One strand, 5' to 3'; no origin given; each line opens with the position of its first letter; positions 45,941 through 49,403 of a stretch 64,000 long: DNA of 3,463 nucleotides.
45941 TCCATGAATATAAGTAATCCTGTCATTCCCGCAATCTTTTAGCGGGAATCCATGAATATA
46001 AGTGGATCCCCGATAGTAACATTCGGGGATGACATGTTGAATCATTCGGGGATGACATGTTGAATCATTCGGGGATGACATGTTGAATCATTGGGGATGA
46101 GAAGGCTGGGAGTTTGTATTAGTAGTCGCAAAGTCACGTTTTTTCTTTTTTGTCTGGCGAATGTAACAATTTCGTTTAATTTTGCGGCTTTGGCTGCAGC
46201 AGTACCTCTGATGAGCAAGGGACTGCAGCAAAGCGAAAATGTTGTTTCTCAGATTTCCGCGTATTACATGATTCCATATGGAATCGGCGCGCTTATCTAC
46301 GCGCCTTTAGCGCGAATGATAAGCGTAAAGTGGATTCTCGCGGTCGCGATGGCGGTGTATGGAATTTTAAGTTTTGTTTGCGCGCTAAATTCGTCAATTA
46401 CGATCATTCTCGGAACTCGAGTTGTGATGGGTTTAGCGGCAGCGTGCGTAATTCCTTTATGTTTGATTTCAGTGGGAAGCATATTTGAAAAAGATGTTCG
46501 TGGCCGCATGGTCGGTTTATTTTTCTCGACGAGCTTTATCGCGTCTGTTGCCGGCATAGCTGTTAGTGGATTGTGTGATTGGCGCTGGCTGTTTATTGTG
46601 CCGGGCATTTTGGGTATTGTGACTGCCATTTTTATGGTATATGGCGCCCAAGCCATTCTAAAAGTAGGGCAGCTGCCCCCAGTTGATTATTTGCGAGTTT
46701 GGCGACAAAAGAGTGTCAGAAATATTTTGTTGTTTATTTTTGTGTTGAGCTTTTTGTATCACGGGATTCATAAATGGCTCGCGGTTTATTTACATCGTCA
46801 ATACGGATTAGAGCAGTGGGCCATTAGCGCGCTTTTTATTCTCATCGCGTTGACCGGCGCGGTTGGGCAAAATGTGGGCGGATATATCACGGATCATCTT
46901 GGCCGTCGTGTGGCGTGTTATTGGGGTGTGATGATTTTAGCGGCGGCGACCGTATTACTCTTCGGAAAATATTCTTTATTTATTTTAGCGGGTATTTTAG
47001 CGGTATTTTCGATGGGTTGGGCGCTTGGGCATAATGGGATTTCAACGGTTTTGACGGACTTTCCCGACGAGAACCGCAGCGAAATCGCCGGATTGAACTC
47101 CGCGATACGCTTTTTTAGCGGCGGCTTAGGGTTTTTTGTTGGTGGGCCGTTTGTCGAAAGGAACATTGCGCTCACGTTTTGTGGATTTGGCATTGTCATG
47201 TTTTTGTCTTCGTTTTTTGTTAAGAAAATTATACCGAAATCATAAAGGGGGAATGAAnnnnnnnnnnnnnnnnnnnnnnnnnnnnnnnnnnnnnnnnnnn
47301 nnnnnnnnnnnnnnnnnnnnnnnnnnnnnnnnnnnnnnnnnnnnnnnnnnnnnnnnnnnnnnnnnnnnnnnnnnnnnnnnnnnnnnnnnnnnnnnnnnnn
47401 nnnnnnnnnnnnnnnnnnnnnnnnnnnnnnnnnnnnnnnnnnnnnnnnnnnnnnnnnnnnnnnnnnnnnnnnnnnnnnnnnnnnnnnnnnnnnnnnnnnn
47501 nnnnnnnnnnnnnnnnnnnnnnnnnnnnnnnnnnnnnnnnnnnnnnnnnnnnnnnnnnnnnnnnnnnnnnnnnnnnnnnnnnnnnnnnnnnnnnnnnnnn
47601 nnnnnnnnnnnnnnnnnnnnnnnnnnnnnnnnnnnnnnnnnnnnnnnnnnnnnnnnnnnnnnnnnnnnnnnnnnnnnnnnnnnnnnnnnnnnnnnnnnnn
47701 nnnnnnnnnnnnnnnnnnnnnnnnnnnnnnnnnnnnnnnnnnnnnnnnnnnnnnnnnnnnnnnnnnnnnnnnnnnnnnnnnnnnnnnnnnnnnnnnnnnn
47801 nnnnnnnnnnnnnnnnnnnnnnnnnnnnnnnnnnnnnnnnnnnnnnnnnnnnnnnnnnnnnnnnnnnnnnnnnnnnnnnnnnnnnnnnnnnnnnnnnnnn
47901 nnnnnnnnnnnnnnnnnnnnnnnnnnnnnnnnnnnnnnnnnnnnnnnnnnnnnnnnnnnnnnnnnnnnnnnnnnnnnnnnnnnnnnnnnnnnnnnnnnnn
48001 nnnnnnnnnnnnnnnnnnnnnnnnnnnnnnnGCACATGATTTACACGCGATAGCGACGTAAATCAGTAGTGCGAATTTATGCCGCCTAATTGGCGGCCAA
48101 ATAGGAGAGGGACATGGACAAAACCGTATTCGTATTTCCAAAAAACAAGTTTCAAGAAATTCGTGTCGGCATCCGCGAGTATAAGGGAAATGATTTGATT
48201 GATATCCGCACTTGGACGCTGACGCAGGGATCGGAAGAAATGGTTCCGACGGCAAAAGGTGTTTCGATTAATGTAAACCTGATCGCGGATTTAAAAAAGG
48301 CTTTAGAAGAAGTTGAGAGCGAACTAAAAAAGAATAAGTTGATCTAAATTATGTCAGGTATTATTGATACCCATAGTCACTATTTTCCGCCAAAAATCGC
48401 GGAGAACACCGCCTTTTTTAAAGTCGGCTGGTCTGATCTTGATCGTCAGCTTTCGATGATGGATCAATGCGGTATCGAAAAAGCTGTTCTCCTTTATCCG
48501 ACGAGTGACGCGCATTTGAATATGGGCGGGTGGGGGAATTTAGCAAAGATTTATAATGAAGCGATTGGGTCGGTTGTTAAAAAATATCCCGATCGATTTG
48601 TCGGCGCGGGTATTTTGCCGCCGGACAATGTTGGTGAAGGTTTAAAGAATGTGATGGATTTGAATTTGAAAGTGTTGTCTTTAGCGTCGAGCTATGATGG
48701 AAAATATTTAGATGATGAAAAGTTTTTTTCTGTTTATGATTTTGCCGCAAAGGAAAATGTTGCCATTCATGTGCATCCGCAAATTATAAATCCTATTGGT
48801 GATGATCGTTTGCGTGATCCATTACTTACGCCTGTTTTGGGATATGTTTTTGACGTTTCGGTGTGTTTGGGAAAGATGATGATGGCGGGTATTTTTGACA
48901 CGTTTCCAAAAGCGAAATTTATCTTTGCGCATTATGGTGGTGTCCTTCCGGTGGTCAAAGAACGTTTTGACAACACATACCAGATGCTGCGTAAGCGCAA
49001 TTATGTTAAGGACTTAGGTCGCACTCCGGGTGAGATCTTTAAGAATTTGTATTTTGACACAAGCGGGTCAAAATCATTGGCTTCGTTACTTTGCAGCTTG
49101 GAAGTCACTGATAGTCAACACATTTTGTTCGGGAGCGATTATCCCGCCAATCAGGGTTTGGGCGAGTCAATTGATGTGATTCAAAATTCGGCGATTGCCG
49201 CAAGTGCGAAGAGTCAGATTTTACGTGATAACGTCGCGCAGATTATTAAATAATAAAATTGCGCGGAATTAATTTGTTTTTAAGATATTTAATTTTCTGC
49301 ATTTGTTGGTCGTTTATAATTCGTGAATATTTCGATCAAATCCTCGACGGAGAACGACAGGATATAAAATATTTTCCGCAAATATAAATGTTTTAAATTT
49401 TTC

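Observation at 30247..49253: Aromatic-type (type II) polyketide synthase locus on the same contiguous sequence as a PVC/Omnitrophota-like rRNA operon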

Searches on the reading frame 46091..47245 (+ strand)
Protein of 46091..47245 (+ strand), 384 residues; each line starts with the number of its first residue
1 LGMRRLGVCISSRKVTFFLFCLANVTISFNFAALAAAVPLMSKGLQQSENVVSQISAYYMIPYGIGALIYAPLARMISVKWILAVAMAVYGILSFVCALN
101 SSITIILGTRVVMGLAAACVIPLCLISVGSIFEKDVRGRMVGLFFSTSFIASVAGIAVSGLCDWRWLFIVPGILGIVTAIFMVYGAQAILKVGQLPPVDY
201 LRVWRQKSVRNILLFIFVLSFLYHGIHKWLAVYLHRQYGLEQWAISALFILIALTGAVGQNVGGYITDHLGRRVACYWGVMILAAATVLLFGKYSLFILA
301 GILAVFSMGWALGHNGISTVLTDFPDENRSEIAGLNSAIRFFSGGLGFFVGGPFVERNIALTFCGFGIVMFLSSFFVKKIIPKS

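Call 5: search_protein_families(library=pfam, proteins=[window:46091-47245:+], max_evalue=0.01)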
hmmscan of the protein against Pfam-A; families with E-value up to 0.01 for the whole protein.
window:46091-47245:+ (384 aa): 2 families
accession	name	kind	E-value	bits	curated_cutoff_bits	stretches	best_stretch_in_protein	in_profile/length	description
PF07690.21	MFS_1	-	1.8e-38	132.8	33.4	1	21-347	2-346/347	Major Facilitator Superfamily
PF00083.30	Sugar_tr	-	1.2e-06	28.1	22.3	1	46-183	42-189/452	Sugar (and other) transporter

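Call 20: search_protein_families(library=ncbifam, proteins=[window:46091-47245:+], max_evalue=0.001)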
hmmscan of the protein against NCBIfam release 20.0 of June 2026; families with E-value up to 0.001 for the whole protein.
window:46091-47245:+ (384 aa): 29 families (the best 25 are shown)
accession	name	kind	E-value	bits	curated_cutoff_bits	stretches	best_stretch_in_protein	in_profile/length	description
TIGR00893.1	2A0114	subfamily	7.2e-18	64.7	395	2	32-183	11-166/399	D-galactonate transporter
TIGR00881.1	2A0104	subfamily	1.8e-14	53.6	407.75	1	32-187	12-172/379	phosphoglycerate transporter protein PgtP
TIGR00711.1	efflux_EmrB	subfamily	2.2e-12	46.5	230.2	1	21-183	8-177/485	DHA2 family efflux MFS transporter permease subunit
TIGR00900.1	2A0121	subfamily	5.1e-12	45.8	319.6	2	203-357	205-362/364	H+ Antiporter protein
TIGR00880.1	2_A_01_02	superfamily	2e-11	44.2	131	1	58-183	2-135/141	multidrug resistance protein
NF033135.1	cmx_cmrA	equivalog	7.2e-11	41.8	400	1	38-312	26-307/374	Cmx/CmrA family chloramphenicol efflux MFS transporter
TIGR00891.1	2A0112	subfamily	1e-10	41.3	552.9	2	16-183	13-185/405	sialate:H+ symport family MFS transporter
NF008314.0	PRK11102.1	equivalog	1.8e-10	40.6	303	1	35-341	30-351/396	Bcr/CflA family multidrug efflux MFS transporter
NF008654.0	PRK11652.1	equivalog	2.8e-09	36.4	479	1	34-290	28-290/397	multidrug efflux MFS transporter EmrD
NF008586.0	PRK11551.1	equivalog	2.9e-09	36.4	410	1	13-304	13-318/406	3-(3-hydroxy-phenyl)propionate transporter MhpT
TIGR00895.1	2A0115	subfamily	1.9e-08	33.7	418.55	1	212-342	255-385/398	aromatic acid/H+ symport family MFS transporter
NF033134.0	cmlA_floR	equivalog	3.7e-08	33.2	450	1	33-180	28-180/388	CmlA/FloR family chloramphenicol efflux MFS transporter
TIGR00710.1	efflux_Bcr_CflA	subfamily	2.1e-07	30.7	200.9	1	16-351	6-352/385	Bcr/CflA family efflux MFS transporter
NF052575.1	MFS_efflux_Tap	equivalog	3.1e-07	29.7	625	1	65-160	270-365/401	multidrug efflux MFS transporter Tap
NF003024.0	PRK03893.1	subfamily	1.3e-06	27.6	604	1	210-339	277-411/497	sialate:H+ symport family MFS transporter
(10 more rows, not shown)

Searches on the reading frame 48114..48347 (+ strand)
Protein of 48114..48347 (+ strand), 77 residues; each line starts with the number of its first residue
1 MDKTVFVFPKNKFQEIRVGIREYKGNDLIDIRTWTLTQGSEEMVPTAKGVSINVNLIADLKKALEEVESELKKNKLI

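Call 5: search_protein_families(library=pfam, proteins=[window:48114-48347:+], max_evalue=0.01)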
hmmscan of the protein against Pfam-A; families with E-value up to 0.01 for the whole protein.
window:48114-48347:+ (77 aa): 1 family
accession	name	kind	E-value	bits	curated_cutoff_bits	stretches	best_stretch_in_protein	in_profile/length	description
PF02229.22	PC4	-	9.9e-13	47.8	25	1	14-63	5-52/52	Transcriptional Coactivator p15 (PC4)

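Call 20: search_protein_families(library=ncbifam, proteins=[window:48114-48347:+], max_evalue=0.001)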
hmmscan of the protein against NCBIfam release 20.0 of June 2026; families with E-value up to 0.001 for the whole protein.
window:48114-48347:+ (77 aa): 0 families

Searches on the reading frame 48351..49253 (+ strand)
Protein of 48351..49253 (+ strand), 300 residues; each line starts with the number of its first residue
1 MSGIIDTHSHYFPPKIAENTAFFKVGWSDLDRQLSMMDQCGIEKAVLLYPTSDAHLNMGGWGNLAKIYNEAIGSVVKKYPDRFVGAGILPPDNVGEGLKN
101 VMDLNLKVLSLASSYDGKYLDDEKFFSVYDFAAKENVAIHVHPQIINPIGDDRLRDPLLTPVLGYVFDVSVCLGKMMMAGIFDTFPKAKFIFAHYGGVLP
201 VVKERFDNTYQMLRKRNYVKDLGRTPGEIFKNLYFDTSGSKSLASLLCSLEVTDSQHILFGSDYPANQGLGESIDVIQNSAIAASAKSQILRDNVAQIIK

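Call 5: search_protein_families(library=pfam, proteins=[window:48351-49253:+], max_evalue=0.01)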
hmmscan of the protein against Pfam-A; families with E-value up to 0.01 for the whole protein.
window:48351-49253:+ (300 aa): 1 family
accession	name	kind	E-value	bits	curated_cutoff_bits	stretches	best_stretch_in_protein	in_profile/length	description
PF04909.20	Amidohydro_2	-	7.5e-15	55.9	26.4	1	5-294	1-282/289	Amidohydrolase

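Call 20: search_protein_families(library=ncbifam, proteins=[window:48351-49253:+], max_evalue=0.001)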
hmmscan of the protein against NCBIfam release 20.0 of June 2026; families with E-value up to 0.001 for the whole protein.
window:48351-49253:+ (300 aa): 0 families

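Call 70: search_solved_structures(query=window:48351-49253:+, max_evalue=0.001)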
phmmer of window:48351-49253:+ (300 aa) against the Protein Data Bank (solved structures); distinct sequences matched with E-value up to 0.001: 40.
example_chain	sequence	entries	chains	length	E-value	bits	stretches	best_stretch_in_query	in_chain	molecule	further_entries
4icm_A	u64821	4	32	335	1.2e-23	87.2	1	32-299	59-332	5-carboxyvanillate decarboxylase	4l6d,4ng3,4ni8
4inf_A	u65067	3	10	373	2.6e-20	76.2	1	31-295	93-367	METAL-DEPENDENT HYDROLASE | 5-Carboxyvanillate Decarboxylase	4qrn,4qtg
4qs5_A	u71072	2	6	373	1.3e-19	74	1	31-295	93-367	Ligw2 Decarboxylase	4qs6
4ign_A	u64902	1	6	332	6.1e-18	68.5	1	32-271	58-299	2-amino-3-carboxymuconate-6-semialdehyde decarboxylase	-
4igm_A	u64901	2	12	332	6.1e-18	68.5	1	32-270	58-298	2-amino-3-carboxymuconate-6-semialdehyde decarboxylase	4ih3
4ofc_A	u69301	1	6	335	6.3e-18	68.4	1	32-270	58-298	2-amino-3-carboxymuconate-6-semialdehyde decarboxylase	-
2wm1_A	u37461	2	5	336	6.4e-18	68.4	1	32-270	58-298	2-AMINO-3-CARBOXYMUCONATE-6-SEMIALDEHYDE DECARBOXYLASE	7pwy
4hjw_A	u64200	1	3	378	1.9e-14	57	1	28-266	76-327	Uracil-5-carboxylate decarboxylase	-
3nur_A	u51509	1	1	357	1.3e-13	54.3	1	28-268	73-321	Amidohydrolase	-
3ij6_A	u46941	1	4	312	2.8e-13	53.2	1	16-300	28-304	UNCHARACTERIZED METAL-DEPENDENT HYDROLASE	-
2dvt_A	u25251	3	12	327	4.3e-13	52.6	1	31-299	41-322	Thermophilic reversible gamma-resorcylate decarboxylase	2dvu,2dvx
3s4t_A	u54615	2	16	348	6.7e-13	51.9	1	31-294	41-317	Amidohydrolase 2 | Gamma-resorcylate decarboxylase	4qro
8yt2_A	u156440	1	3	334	1e-12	51.3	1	115-297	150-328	2-amino-3-carboxymuconate 6-semialdehyde decarboxylase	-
2hbv_A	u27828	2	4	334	2.7e-12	50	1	115-297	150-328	2-amino-3-carboxymuconate 6-semialdehyde decarboxylase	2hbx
4ifk_B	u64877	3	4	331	2.7e-12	49.9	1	115-297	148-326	2-amino-3-carboxymuconate 6-semialdehyde decarboxylase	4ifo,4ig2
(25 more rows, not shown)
